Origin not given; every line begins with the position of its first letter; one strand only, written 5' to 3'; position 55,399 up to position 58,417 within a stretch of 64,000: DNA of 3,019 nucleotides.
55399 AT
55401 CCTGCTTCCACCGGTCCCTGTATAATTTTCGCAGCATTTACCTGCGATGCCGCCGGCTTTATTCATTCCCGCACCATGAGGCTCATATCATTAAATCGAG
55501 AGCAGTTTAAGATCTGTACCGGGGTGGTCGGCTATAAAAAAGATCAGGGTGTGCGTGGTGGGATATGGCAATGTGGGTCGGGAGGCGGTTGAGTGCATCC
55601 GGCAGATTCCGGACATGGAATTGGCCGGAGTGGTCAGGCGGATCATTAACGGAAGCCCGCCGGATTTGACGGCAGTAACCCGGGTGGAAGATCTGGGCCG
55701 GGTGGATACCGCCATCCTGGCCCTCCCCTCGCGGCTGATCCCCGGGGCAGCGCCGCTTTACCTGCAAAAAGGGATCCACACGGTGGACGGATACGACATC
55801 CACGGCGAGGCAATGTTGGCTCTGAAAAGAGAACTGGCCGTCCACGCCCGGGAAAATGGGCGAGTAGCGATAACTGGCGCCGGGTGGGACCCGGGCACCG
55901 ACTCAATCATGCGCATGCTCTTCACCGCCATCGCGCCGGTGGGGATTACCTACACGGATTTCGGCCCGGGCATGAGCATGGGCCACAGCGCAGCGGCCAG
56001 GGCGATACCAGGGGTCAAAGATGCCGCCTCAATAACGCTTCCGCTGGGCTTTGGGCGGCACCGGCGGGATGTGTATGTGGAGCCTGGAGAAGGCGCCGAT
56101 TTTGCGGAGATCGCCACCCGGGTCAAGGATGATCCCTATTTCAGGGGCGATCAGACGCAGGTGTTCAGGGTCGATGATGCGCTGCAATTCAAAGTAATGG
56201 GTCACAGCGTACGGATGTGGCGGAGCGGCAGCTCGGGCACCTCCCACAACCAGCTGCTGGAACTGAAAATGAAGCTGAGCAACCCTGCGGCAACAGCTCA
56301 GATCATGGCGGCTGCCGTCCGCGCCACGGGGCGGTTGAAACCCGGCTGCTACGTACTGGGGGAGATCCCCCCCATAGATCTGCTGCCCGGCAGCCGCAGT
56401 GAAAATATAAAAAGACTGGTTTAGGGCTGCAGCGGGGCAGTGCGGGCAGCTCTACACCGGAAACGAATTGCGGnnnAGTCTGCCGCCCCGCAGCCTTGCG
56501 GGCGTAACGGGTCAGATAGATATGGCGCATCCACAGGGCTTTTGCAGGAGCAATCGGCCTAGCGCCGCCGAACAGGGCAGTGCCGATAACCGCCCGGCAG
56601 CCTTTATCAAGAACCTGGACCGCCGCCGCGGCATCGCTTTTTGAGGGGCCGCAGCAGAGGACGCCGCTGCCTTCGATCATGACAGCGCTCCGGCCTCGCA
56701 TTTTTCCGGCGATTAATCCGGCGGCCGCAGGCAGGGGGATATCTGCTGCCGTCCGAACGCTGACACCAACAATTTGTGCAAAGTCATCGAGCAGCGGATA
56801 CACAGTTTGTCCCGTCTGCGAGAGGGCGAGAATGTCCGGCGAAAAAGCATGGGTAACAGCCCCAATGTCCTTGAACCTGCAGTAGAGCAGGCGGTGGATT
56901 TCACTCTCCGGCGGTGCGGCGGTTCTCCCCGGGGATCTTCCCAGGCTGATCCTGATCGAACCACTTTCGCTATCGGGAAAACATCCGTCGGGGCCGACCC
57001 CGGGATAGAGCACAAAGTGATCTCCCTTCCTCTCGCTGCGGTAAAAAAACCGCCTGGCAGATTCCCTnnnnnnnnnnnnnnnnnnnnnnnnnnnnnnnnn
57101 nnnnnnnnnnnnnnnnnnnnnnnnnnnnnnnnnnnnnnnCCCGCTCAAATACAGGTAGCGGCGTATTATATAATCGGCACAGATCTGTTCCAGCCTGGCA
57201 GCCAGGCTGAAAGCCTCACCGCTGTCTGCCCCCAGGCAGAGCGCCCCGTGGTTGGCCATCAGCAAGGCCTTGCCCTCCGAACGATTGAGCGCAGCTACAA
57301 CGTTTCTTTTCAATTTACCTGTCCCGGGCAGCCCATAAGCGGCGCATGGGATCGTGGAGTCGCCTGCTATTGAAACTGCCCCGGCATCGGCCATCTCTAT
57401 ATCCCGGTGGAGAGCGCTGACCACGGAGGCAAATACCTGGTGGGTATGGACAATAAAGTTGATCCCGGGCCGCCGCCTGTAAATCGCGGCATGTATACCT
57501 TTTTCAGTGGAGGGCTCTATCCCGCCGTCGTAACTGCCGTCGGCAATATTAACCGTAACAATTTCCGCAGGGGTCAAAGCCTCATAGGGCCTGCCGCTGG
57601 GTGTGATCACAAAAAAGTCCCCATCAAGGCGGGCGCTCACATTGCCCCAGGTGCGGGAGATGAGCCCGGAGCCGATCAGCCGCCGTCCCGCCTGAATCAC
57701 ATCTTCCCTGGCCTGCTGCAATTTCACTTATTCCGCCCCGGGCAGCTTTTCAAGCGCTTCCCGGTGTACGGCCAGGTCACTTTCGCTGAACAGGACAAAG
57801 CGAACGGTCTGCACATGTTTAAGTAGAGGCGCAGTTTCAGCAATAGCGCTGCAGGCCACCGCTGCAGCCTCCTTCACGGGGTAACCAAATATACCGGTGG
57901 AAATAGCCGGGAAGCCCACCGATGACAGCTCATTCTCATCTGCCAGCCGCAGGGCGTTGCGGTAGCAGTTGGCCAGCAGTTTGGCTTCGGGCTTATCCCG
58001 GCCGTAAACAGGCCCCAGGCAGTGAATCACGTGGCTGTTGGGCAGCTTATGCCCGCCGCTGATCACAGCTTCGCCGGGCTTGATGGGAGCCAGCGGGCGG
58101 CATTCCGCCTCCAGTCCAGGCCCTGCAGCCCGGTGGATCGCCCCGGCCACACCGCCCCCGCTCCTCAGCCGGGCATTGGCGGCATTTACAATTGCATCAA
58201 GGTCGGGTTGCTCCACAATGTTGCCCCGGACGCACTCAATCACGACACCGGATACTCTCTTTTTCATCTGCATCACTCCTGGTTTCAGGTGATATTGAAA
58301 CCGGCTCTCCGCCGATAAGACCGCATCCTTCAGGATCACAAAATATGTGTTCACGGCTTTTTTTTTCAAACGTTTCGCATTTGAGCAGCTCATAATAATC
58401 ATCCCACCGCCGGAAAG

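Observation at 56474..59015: MtnX-like HAD phosphatase / macro domain / tandem class-II aldolase operon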

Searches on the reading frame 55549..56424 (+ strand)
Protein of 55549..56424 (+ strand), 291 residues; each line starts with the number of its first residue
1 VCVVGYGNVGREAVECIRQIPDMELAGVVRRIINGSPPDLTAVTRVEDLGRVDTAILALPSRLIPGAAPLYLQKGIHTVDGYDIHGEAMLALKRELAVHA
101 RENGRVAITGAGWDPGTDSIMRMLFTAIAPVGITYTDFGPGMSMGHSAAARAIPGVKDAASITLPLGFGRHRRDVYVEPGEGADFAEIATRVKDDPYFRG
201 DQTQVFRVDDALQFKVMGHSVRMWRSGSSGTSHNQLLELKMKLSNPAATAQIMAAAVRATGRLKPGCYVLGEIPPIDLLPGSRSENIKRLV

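Call 4: search_protein_families(library=pfam, proteins=[window:55549-56424:+], max_evalue=0.01)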
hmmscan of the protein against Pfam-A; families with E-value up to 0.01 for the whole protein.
window:55549-56424:+ (291 aa): 1 family
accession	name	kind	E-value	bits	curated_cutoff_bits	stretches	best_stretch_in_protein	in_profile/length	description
PF16654.10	DAPDH_C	-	2.4e-20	73.4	30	2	112-165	1-54/154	Diaminopimelic acid dehydrogenase C-terminal domain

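Call 5: search_protein_families(library=ncbifam, proteins=[window:55549-56424:+], max_evalue=0.01)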
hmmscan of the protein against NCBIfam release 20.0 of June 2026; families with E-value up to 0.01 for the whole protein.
window:55549-56424:+ (291 aa): 1 family
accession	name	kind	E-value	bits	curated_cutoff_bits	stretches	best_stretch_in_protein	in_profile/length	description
TIGR01921.1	DAP-DH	equivalog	6.8e-71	239.1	180.6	1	2-291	7-324/324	diaminopimelate dehydrogenase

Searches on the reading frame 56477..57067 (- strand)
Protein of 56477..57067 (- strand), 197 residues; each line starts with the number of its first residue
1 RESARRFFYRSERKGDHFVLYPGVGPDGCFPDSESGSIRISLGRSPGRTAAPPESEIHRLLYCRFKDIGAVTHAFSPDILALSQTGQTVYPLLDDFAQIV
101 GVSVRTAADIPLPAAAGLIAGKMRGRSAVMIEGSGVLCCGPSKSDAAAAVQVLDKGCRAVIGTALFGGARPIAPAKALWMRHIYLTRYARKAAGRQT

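Call 48: search_solved_structures(query=window:56477-57067:-, max_evalue=1, show_alignments=2)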
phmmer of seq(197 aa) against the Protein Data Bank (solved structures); distinct sequences matched with E-value up to 1: 8.
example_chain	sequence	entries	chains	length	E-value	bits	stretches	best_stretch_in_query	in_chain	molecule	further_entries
8ix6_A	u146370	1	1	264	1.2e-06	31.8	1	6-186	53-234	Aldolase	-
8iqa_A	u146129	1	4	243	5.7e-06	29.6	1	6-185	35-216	Aldolase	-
8il8_A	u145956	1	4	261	7.1e-06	29.3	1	6-185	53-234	Aldolase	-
5cga_A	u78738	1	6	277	0.034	17.3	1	40-104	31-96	Hydroxyethylthiazole kinase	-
5cge_A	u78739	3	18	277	0.034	17.3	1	40-104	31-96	Hydroxyethylthiazole kinase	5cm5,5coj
1jdi_A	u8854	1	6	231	0.17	15.1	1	48-89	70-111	L-RIBULOSE 5 PHOSPHATE 4-EPIMERASE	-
1k0w_A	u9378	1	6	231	0.17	15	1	48-89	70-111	L-RIBULOSE 5 PHOSPHATE 4-EPIMERASE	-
4xxf_A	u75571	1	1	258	0.52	13.4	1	56-175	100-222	Fuculose-1-phosphate aldolase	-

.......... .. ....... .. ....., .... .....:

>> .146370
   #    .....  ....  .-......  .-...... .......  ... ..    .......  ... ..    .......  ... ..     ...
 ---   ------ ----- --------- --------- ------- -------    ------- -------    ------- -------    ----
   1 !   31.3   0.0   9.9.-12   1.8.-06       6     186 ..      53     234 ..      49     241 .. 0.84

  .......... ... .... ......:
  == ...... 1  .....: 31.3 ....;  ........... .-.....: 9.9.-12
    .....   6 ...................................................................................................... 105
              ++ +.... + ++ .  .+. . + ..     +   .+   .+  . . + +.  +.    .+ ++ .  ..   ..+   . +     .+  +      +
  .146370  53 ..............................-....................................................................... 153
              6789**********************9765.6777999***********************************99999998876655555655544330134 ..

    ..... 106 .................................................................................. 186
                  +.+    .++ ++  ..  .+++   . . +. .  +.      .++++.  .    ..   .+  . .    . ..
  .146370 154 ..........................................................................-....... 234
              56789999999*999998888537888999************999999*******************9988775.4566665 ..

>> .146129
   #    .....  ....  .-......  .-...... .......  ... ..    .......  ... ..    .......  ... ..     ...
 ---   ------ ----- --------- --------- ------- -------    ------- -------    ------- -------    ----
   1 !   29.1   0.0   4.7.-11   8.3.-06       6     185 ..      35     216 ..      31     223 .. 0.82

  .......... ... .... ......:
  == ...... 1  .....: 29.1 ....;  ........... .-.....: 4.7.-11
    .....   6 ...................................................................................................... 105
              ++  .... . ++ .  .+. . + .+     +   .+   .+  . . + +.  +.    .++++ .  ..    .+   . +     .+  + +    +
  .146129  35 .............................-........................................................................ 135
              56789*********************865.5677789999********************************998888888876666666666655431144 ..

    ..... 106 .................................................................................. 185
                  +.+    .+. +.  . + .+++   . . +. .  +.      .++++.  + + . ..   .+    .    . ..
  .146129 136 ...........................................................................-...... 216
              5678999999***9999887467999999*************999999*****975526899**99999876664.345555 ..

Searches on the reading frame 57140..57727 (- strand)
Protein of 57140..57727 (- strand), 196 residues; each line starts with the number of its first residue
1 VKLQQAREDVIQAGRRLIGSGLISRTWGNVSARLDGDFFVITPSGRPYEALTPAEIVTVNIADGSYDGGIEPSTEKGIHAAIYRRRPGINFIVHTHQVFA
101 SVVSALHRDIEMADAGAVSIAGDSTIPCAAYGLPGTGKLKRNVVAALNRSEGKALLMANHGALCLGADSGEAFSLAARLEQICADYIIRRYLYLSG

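Call 47: search_solved_structures(query=window:57140-57727:-, max_evalue=1e-20, show_alignments=1)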
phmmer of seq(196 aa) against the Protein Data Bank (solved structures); distinct sequences matched with E-value up to 1e-20: 16.
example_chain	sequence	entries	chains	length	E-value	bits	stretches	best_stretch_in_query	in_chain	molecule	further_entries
7x78_A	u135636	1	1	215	6.1e-26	94.7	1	10-186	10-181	L-fuculose phosphate aldolase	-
1dzw_P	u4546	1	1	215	1.3e-25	93.6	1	10-187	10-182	L-fuculose phosphate aldolase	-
1dzz_P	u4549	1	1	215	3.4e-25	92.3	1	10-187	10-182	L-fuculose phosphate aldolase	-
1dzx_P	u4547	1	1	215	3.4e-25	92.3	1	10-187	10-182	L-fuculose phosphate aldolase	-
1dzv_P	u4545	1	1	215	3.4e-25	92.3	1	10-187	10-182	L-fuculose phosphate aldolase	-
1fua_A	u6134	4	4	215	3.4e-25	92.3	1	10-187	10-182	L-FUCULOSE-1-PHOSPHATE ALDOLASE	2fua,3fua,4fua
1dzy_P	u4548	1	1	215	3.4e-25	92.3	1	10-187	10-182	L-FUCULOSE-1-PHOSPHATE ALDOLASE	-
1e48_P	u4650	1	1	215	9e-25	90.9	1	10-187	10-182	L-FUCULOSE 1-PHOSPHATE ALDOLASE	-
1e47_P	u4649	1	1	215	9e-25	90.9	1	10-187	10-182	L-FUCULOSE 1-PHOSPHATE ALDOLASE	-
1e4c_P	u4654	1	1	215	1.2e-24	90.5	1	10-187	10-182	L-FUCULOSE 1-PHOSPHATE ALDOLASE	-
1dzu_P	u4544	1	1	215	1.6e-24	90.1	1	13-187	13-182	L-fuculose phosphate aldolase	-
1e46_P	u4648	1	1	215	1.7e-24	90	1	10-187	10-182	L-FUCULOSE 1-PHOSPHATE ALDOLASE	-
1e4b_P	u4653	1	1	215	2.4e-24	89.5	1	10-187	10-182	L-FUCULOSE 1-PHOSPHATE ALDOLASE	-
1e4a_P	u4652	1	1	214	2.8e-24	89.3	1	21-187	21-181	L-FUCULOSE 1-PHOSPHATE ALDOLASE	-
6btd_A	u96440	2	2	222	1e-23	87.5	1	1-185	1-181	Fuculose phosphate aldolase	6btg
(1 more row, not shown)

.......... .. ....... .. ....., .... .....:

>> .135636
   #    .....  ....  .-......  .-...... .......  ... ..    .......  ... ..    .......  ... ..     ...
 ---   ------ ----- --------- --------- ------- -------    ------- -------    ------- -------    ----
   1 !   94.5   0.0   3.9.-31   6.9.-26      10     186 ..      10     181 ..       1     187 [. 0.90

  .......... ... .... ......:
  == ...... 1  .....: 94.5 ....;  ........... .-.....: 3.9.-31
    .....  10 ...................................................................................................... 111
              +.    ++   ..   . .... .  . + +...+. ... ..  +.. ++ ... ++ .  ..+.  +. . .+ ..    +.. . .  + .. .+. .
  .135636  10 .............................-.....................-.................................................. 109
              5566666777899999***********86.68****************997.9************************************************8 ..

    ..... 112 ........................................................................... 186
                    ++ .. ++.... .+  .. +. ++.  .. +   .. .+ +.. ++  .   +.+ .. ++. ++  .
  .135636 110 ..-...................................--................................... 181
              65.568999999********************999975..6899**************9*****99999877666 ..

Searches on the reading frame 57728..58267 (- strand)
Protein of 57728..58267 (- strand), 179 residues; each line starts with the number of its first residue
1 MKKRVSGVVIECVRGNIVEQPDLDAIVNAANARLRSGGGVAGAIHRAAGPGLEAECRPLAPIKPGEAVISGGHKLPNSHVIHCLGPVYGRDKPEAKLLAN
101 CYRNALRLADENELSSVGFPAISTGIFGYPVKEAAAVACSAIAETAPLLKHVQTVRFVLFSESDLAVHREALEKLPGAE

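Call 4: search_protein_families(library=pfam, proteins=[window:57728-58267:-], max_evalue=0.01)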
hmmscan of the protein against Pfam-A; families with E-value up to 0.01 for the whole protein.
window:57728-58267:- (179 aa): 1 family
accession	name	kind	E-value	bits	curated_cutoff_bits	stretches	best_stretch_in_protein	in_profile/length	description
PF01661.27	Macro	-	5.6e-41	139.6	22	1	27-138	1-118/118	Macro domain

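Call 5: search_protein_families(library=ncbifam, proteins=[window:57728-58267:-], max_evalue=0.01)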
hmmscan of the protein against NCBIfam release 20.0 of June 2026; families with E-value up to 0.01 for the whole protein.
window:57728-58267:- (179 aa): 11 families
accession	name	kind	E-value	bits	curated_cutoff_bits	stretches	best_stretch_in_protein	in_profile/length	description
NF001664.0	PRK00431.1-6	equivalog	1.9e-53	180.4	200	1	9-174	3-171/173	O-acetyl-ADP-ribose deacetylase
NF001663.0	PRK00431.1-4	equivalog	1.5e-42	145.6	285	1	10-172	9-175/180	ADP-ribose-binding protein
NF001660.0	PRK00431.1-1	equivalog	3.1e-40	137.6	271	1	10-172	5-171/177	O-acetyl-ADP-ribose deacetylase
NF001667.0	PRK00431.2-3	equivalog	6.4e-37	127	252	1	2-172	2-173/182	ADP-ribose-binding protein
NF001661.0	PRK00431.1-2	equivalog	2e-36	125.5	291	1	10-169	3-168/179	O-acetyl-ADP-ribose deacetylase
NF003163.0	PRK04143.1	equivalog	1.6e-28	99.9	272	1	12-174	87-262/265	protein-ADP-ribose hydrolase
NF009880.0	PRK13341.1-1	equivalog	1.8e-26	92.7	891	1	6-144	425-567/599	AAA family ATPase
NF001668.0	PRK00431.2-4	equivalog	1.4e-25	89.9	278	1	6-167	47-207/220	ADP-ribose-binding protein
NF001665.0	PRK00431.2-1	equivalog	1.6e-23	83.2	315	1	1-165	1-164/177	ADP-ribose-binding protein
NF001662.0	PRK00431.1-3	equivalog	5.6e-22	78.5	215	2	65-174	69-183/185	[protein ADP-ribosylglutamate] hydrolase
NF001666.0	PRK00431.2-2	equivalog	5.4e-17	62.2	246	1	10-147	3-139/164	ADP-ribose-binding protein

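Call 54: search_solved_structures(query=window:57728-58267:-, max_evalue=1e-15, show_alignments=2)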
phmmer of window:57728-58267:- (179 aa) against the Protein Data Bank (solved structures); distinct sequences matched with E-value up to 1e-15: 41.
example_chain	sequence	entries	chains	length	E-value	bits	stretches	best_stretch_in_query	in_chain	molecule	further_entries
5lcc_A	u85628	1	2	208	6.7e-39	136.6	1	1-174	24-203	MACROD-TYPE MACRODOMAIN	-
5l9k_A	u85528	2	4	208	4.7e-38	133.9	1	1-174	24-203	MACROD-TYPE MACRODOMAIN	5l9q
5fud_A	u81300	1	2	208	4.7e-38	133.9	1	1-174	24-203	O-ACETYL-ADP-RIBOSE DEACETYLASE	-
5lbp_A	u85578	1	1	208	6.2e-37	130.2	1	1-174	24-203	MacroD-type macrodomain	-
5lau_A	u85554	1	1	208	8.6e-37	129.8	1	1-174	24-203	MacroD-type macrodomain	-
4iqy_A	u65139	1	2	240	4.5e-36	127.4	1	11-172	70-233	O-acetyl-ADP-ribose deacetylase MACROD2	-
6y4y_A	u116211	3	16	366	1.3e-35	126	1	11-172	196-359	Thioredoxin 1,ADP-ribose glycohydrolase MACROD2 | ADP-ribose glycohydrolase MACROD2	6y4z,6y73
2x47_A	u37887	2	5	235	3.5e-35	124.5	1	11-172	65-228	MACRO DOMAIN-CONTAINING PROTEIN 1 | ADP-ribose glycohydrolase MACROD1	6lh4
9w48_A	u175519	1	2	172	2.9e-33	118.3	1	9-174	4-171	Macro domain-containing protein DR_2288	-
3vfq_A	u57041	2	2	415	8.5e-33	116.7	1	6-155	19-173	Poly [ADP-ribose] polymerase 14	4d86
5cb3_A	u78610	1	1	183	7.3e-30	107.2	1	10-170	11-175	O-acetyl-ADP-ribose deacetylase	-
1spv_A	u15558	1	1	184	7.6e-30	107.1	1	10-170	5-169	putative polyprotein/phosphatase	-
5cb5_R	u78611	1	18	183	1.4e-29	106.2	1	10-170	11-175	O-acetyl-ADP-ribose deacetylase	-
5cms_R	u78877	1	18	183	3.8e-29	104.9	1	10-170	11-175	O-acetyl-ADP-ribose deacetylase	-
5fsu_A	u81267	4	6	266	1.8e-28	102.6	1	13-148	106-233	MACRODOMAIN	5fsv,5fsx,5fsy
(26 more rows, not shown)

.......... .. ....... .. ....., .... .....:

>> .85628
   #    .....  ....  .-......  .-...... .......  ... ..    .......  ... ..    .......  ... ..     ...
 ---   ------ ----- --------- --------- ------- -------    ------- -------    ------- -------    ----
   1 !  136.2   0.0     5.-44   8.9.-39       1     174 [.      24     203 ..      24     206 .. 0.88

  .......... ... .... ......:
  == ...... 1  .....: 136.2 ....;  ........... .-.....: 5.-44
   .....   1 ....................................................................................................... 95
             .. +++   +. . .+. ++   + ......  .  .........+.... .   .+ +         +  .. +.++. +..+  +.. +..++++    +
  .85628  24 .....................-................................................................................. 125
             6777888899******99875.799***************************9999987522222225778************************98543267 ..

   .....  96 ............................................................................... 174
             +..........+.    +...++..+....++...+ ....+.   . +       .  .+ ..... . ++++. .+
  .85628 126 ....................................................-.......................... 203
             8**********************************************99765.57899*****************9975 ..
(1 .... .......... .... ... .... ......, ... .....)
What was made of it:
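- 57728..58267 (-): MacroD-like macro domain, 179 aa. Ala replaces the canonical catalytic Asp (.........) and Phe replaces the loop Tyr (GIFGYP). Calls 4, 5, 54.
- On MacroD-type O-acetyl-ADP-ribose deacetylase: Asp is replaced by Ala (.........) and Tyr by Phe (GIFGYP) (call 54).
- Closest known: MacroD-type macrodomains. Same: The NAAN Asn, the GGG loop and the G-x-F/Y-G-Y-P loop are conserved (call 54).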
